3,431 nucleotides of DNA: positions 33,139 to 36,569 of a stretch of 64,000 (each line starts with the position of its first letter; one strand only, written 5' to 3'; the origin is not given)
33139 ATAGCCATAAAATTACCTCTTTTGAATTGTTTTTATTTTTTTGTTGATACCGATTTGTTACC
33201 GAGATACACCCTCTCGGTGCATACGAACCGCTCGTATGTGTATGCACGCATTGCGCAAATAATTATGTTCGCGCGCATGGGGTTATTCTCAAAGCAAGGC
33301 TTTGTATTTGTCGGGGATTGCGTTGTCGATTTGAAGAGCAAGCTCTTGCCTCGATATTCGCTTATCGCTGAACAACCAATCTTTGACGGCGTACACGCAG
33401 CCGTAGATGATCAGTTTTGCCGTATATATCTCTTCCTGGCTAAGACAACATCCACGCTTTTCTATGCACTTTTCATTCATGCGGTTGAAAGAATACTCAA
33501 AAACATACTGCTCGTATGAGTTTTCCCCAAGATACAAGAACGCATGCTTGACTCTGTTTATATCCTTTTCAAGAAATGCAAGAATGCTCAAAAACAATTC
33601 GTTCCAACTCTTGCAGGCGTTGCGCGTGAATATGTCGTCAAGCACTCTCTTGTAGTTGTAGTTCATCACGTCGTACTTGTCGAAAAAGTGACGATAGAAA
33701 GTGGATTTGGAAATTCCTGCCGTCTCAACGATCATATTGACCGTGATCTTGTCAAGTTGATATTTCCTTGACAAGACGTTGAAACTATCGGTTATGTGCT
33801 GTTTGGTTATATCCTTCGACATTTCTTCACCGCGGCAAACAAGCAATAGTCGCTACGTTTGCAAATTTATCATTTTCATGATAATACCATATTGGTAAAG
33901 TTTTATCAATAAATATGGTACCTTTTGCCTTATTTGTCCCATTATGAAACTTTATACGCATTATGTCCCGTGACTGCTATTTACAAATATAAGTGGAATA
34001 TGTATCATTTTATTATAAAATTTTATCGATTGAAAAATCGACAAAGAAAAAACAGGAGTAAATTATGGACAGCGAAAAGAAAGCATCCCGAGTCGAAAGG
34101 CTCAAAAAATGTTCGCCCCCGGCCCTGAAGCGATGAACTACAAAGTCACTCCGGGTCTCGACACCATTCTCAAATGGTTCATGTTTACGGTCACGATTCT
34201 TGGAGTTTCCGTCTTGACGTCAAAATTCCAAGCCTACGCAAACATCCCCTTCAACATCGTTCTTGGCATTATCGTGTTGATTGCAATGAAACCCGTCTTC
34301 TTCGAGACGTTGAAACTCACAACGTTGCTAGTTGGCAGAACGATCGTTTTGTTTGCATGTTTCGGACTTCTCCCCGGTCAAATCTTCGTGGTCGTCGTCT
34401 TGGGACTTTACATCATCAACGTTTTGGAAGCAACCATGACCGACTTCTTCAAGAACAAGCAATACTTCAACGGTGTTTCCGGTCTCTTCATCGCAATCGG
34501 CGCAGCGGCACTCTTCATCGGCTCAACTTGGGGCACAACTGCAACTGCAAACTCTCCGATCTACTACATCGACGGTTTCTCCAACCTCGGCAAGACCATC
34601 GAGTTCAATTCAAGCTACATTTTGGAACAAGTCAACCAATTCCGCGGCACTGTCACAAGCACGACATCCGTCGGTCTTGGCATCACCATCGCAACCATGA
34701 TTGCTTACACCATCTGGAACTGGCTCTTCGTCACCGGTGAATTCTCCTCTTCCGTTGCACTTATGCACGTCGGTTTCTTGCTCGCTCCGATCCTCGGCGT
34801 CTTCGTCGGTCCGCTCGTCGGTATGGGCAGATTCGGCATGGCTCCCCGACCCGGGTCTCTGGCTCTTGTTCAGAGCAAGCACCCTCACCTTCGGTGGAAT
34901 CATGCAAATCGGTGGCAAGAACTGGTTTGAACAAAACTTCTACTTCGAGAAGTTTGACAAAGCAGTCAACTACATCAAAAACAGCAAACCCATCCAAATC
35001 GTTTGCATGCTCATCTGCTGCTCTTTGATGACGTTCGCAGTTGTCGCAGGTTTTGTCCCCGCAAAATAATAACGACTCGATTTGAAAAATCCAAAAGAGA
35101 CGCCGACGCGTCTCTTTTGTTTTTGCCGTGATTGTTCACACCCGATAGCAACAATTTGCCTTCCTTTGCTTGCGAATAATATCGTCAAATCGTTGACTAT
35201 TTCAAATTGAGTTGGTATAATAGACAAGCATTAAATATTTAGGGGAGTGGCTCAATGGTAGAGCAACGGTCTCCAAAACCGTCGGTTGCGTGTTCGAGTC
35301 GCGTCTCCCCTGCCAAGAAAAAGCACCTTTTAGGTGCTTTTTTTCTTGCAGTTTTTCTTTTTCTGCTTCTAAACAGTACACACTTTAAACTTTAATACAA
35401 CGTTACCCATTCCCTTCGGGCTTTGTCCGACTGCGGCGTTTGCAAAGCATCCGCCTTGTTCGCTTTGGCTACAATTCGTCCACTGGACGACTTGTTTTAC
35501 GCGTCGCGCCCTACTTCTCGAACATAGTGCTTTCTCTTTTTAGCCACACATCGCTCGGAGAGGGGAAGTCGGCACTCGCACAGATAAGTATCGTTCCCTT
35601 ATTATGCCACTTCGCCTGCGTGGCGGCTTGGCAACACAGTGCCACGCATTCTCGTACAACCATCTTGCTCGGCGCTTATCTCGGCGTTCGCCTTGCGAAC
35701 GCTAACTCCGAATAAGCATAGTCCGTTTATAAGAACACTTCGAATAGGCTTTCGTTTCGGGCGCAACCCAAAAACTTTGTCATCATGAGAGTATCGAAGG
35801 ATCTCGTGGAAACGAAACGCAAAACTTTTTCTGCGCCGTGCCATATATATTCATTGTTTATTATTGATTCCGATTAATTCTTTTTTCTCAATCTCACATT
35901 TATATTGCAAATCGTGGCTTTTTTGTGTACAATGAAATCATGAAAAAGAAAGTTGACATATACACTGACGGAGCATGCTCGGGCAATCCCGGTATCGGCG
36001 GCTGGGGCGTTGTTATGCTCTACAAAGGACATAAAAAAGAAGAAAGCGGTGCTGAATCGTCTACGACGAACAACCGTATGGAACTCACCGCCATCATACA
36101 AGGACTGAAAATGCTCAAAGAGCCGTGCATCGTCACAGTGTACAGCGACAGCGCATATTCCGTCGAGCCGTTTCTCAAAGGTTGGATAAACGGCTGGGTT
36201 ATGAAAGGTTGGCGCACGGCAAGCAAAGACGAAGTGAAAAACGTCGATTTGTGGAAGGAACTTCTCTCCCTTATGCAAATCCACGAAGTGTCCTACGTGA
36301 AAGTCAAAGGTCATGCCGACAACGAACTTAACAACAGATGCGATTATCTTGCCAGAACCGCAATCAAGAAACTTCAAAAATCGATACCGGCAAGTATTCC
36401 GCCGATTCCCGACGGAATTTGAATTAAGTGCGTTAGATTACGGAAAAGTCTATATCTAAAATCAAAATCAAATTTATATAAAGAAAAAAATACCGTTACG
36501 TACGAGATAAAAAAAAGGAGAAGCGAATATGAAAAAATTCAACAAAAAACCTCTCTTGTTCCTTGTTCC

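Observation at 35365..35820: Copy B of the element: tRNA-Trp-adjacent, carries an extra ~84-nt domain and a distal closing stem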

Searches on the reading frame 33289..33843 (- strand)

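Call 63: search_protein_families(library=pfam, proteins=[window:33289-33843:-], max_evalue=0.00001)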
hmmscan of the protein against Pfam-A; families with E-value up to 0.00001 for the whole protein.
window:33289-33843:- (184 aa): 2 families
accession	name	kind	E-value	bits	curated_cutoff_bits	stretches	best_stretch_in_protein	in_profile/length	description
PF14278.11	TetR_C_8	-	2.3e-11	44.1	26.1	1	79-176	2-101/103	Transcriptional regulator C-terminal region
PF00440.29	TetR_N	-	3.3e-06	27.2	24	1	31-59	15-43/47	Bacterial regulatory proteins, tetR family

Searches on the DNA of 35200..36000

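Call 9: search_rna_families(source=window, start=35200, end=36000, threshold=evalue, max_evalue=10)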
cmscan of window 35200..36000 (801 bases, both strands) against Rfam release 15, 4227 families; matches with E-value up to 10: 15.
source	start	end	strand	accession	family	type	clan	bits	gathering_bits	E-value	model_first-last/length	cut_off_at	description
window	35241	35312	+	RF00005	tRNA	Gene; tRNA;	CL00001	66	29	4.9e-14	1-71/71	no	tRNA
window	35316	35361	-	RF02427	SpF10_sRNA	Gene; sRNA;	-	22.8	60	0.095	1-57/57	no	Streptococcus sRNA SpF10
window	35315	35359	-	RF02054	STnc420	Gene; sRNA;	-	22.6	70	0.088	10-54/58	no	Salmonella enterica sRNA STnc420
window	35320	35395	-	RF02236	asX2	Gene; sRNA;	-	22.2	70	0.076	1-87/87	no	Xanthomonas sRNA asX2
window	35206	35347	+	RF01470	rli38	Gene; sRNA;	-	22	49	1.7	1-150/150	no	Listeria sRNA rli38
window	35314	35383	-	RF02495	ohsC_RNA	Gene; antitoxin;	-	18.4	50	5.4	1-77/77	no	Oppression of Hydrophobic ORF by sRNA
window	35320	35354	-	RF02084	STnc130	Gene; sRNA;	-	18.1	55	6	93-126/135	no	Enterobacteria sRNA STnc130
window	35314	35376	-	RF00506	Thr_leader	Cis-reg; leader;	-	17.6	55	1.4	1-118/118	no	Threonine operon leader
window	35318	35342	+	RF02054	STnc420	Gene; sRNA;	-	17.6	70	1.9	27-51/58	no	Salmonella enterica sRNA STnc420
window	35314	35446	-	RF01408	sraL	Gene; sRNA;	-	16.6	39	0.32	1-142/142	no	sraL Hfq binding RNA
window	35234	35347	+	RF00106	RNAI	Gene; antisense;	-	15.9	47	3.2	1-102/102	no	RNAI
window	35889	35948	-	RF00712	mir-460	Gene; miRNA;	-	15.8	52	1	1-77/77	no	mir-460 microRNA precursor family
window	35669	35711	+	RF01713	Moco-II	Cis-reg;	-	15.4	35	8.2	1-46/46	no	Moco-II RNA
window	35316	35349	+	RF00489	ctRNA_p42d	Gene; antisense;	-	14.9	50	5.2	1-46/46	no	ctRNA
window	35705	35790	-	RF01177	snR67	Gene; snRNA; snoRNA; CD-box;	CL00053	13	55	7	1-83/83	no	Small nucleolar RNA snR67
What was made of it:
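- On Any curated RNA family (Rfam 15): For 35200-36000 at E<=10, the tRNA-Trp gene is the only match above threshold; the others score far below their thresholds and most sit on the tRNA terminator (call 9).
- Closest known: Bacterial class C group II introns. Different: No Rfam hit to group II intron models was obtained even at E<=10 over B (call 9).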

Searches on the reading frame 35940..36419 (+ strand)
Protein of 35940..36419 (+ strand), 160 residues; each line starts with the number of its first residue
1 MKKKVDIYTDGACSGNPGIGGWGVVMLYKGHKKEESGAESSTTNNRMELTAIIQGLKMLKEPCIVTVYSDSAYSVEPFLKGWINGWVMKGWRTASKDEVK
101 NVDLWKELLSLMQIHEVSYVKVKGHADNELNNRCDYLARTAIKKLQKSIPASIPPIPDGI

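Call 28: find_related_loci(query=window:35940-36419:+, collection=genome_contigs, flank=3000)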
Query window:35940-36419:+ (160 aa) in genome_contigs; peptide patterns used: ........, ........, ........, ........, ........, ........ (x = any residue, [..] = any of these).
154 stretches matched a pattern; 114 encode a relative of the query (tblastn E <= 1e-3); the best 80 are kept; 80 distinct loci.
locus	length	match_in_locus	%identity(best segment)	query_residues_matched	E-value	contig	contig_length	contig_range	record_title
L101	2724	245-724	96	1-160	4e-107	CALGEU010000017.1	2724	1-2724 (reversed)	MAG TPA_asm: uncultured Clostridia bacterium isolate SRR1747033_bin.3_CONCOCT_v1.1_MAG genome assembly, contig: ERZ80825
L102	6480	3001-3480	91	1-160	2e-101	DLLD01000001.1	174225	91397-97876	MAG TPA_asm: Christensenella sp. UBA7571 UBA7571_contig_233, whole genome shotgun sequence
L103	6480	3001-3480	91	1-160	3e-100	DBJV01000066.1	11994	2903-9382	MAG TPA_asm: Christensenella sp. UBA767 UBA767_contig_6210, whole genome shotgun sequence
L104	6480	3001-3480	89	1-160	2e-99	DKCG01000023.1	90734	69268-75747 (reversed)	MAG TPA_asm: Christensenella sp. UBA6880 UBA6880_contig_19, whole genome shotgun sequence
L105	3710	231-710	90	1-160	6e-100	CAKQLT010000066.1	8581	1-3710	MAG: uncultured Clostridia bacterium isolate REFINED_METABAT215_TOP10_CONTIGS_1500_ASSEMBLY_K77_MERGED__Hadza_MoBio_hadz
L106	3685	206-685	90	1-160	6e-100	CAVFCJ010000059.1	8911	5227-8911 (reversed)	bacterium isolate H07646-L1_cleanbin_000016 genome assembly, contig: Spades_H07646-L1_contig_5075, whole genome shotgun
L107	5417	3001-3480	89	1-160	1e-99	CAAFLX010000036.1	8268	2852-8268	MAG TPA_asm: Clostridia bacterium, isolate HGM11462, WGS project CAAFLX010000000 data, contig: SRS1596867_146_k141_25510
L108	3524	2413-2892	90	1-160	8e-101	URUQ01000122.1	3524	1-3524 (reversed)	uncultured Clostridiales bacterium isolate UMGS1366 genome assembly, contig: NODE_4969_length_3524_cov_4.688959, whole g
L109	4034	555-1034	89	1-160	1e-99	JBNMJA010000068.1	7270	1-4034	MAG: Bacillota bacterium isolate CM_BacCAG2167.82 k141_254300_length_7270_cov_11.0000, whole genome shotgun sequence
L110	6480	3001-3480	89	1-160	3e-99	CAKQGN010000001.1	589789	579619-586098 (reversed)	MAG: uncultured Clostridia bacterium isolate REFINED_METABAT215_TOP10_CONTIGS_1500_ASSEMBLY_K77_MERGED__Hadza_MoBio_hadz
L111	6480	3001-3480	89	1-160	3e-99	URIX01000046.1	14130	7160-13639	uncultured Clostridiales bacterium isolate UMGS1042 genome assembly, contig: NODE_226_length_14130_cov_3.76412, whole ge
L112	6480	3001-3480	89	1-160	3e-99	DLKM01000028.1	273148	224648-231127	MAG TPA_asm: Christensenella sp. UBA7588 UBA7588_contig_65, whole genome shotgun sequence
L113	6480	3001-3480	90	1-160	3e-99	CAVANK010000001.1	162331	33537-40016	Butyrivibrio crossotus isolate H07606-L1_cleanbin_000015 genome assembly, contig: Spades_H07606-L1_contig_15, whole geno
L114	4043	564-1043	91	1-160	3e-99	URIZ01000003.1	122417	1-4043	uncultured Clostridiales bacterium isolate UMGS1043 genome assembly, contig: NODE_69_length_122417_cov_27.213825, whole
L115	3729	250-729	89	1-160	5e-99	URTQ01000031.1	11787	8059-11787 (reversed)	uncultured Clostridiales bacterium isolate UMGS1331 genome assembly, contig: NODE_391_length_11787_cov_4.003495, whole g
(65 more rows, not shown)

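Call 63: search_protein_families(library=pfam, proteins=[window:35940-36419:+], max_evalue=0.00001)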
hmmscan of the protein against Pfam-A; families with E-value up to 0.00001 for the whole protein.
window:35940-36419:+ (160 aa): 1 family
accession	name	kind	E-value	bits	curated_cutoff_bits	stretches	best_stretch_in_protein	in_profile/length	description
PF00075.30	RNase_H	-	5.2e-41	140.6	25.8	1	3-142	2-140/141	RNase H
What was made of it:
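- Checked: rnhA (35940-36422, Pfam RNase_H, E 5e-41, call 63) is on the same strand as tRNA-Trp and B. It is not divergent.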
